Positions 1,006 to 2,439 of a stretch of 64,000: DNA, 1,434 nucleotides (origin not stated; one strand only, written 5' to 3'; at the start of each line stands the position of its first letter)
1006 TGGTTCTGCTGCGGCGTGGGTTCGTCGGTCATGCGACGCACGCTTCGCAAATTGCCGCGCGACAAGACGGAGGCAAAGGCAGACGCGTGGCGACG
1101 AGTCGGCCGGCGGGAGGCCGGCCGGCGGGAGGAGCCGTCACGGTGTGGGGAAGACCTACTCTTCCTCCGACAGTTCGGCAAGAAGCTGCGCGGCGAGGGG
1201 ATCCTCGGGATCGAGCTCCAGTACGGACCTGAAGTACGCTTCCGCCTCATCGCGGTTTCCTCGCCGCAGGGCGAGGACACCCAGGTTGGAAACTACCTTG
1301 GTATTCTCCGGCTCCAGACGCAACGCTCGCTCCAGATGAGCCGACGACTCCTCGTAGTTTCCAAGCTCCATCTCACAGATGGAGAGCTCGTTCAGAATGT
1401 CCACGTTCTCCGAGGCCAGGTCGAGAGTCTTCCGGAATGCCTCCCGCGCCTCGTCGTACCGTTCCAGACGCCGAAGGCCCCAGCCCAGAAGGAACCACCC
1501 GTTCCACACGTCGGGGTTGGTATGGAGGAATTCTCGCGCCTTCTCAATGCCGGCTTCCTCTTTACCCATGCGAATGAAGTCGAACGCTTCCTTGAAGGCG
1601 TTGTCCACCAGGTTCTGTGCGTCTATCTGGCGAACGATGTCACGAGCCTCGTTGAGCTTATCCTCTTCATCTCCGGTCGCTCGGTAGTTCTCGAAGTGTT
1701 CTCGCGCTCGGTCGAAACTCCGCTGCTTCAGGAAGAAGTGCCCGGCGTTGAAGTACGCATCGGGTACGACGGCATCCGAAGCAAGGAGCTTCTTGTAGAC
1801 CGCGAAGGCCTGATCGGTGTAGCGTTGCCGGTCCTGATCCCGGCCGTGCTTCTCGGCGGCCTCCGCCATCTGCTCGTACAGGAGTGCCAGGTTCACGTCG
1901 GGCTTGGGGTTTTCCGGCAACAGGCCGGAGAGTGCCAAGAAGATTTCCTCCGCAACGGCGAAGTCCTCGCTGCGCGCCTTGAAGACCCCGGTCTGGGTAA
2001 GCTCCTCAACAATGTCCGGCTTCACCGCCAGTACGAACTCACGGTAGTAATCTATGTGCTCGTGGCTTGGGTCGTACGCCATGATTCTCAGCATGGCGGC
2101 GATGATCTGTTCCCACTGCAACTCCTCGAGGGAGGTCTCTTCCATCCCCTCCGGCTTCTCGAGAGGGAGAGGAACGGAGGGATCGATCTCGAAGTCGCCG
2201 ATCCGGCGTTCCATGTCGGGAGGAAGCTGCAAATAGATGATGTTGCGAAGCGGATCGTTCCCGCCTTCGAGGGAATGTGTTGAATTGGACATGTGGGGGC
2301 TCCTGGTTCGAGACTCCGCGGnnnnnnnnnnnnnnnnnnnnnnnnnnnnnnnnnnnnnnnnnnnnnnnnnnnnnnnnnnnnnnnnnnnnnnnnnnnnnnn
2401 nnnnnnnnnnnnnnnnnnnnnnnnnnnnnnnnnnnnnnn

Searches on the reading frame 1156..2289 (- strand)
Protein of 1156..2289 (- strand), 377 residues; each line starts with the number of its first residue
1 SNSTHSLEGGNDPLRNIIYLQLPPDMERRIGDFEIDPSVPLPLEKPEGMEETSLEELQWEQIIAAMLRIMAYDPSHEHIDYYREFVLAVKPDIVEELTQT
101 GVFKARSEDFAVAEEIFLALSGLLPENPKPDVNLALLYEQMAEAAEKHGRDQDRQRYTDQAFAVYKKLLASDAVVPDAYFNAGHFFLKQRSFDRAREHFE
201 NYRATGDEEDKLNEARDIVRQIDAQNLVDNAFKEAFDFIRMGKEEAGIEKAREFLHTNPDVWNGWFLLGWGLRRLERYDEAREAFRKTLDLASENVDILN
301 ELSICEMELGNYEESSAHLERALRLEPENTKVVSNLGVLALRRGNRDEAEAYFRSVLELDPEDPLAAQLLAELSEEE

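Call 35: search_protein_families(library=pfam, proteins=[window:1156-2289:-], max_evalue=0.0001)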
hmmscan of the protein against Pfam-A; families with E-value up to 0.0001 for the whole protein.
window:1156-2289:- (377 aa): 18 families
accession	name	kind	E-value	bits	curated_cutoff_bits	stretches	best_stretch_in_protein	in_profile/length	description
PF07719.23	TPR_2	-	1.8e-24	84.2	27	3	263-295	2-34/34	Tetratricopeptide repeat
PF13432.12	TPR_16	-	1.4e-22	80.2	32.7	2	307-364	8-65/65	Tetratricopeptide repeat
PF00515.34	TPR_1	-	1.7e-21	75.5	27.8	1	334-363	5-34/34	Tetratricopeptide repeat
PF13181.12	TPR_8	-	2.2e-19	68.3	25.7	0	335-363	6-34/34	Tetratricopeptide repeat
PF14559.12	TPR_19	-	4e-19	69.1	25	2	310-373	5-68/68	Tetratricopeptide repeat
PF13428.12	TPR_14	-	1.8e-16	59.4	23.5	1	336-373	7-44/44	Tetratricopeptide repeat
PF13431.12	TPR_17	-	2.6e-15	55.8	24.4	0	319-350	2-33/34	Tetratricopeptide repeat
PF23914.1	TPR_CcmH_CycH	-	3.5e-14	53.4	42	1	252-363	40-154/158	Cytochrome c-type biogenesis protein H TPR domain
PF13414.12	TPR_11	-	2.7e-13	49.8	26.8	0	307-339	5-37/42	TPR repeat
PF13424.12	TPR_12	-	1.2e-12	48.3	30.1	1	298-361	5-76/77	Tetratricopeptide repeat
PF13371.12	TPR_9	-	8e-11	42.2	35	0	310-371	9-70/73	Tetratricopeptide repeat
PF13176.12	TPR_7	-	1.1e-10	41.1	27.9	0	334-363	3-34/36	Tetratricopeptide repeat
PF13374.12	TPR_10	-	1.4e-08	34.9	27.5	0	334-358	6-30/42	Tetratricopeptide repeat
PF13174.12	TPR_6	-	2.2e-08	34.7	26.3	0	336-362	6-32/33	Tetratricopeptide repeat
PF04733.20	Coatomer_E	-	2.1e-06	27.8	21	1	276-363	181-269/290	Coatomer epsilon subunit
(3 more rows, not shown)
